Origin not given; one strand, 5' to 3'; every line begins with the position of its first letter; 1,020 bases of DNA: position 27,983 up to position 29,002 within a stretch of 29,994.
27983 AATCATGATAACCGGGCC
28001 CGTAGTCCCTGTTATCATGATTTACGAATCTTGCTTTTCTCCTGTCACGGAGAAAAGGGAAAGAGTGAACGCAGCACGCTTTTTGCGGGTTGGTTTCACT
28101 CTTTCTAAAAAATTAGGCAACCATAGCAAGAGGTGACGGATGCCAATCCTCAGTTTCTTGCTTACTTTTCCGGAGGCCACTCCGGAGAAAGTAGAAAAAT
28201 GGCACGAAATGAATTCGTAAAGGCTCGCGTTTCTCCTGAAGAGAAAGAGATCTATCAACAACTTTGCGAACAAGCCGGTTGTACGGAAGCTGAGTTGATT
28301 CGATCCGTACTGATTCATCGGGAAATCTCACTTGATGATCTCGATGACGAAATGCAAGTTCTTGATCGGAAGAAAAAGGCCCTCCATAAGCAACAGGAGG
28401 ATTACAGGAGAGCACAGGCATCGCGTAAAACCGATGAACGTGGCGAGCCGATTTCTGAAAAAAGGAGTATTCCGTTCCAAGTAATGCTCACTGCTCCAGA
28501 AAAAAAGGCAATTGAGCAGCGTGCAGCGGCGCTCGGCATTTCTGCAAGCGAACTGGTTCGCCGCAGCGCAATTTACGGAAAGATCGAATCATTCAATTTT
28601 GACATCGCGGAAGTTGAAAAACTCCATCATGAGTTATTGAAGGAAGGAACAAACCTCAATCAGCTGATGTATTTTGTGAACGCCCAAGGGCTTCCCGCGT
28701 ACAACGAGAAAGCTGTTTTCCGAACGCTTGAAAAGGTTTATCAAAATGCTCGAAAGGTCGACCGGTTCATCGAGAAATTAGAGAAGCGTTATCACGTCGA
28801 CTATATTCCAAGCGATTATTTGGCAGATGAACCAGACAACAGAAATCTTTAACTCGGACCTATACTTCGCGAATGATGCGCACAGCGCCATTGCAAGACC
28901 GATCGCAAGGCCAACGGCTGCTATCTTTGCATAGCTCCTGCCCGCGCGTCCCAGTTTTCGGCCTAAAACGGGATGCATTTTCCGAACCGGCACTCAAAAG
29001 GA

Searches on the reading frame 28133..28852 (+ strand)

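Call 14: search_protein_families(library=pfam, proteins=[window:28133-28852:+], max_evalue=0.001)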
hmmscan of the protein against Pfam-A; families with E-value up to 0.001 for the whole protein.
window:28133-28852:+ (239 aa): 3 families
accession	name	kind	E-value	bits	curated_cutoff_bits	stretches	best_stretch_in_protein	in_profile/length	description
PF21983.2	NikA-like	-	1.6e-23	83.1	27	2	109-178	1-68/72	Mobilization protein NikA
PF19807.5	DUF6290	-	7.7e-06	26.5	27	0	117-163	6-50/72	Family of unknown function (DUF6290)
PF01402.27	RHH_1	-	3.9e-05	23.9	20.5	0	116-146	3-33/39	Ribbon-helix-helix protein, copG family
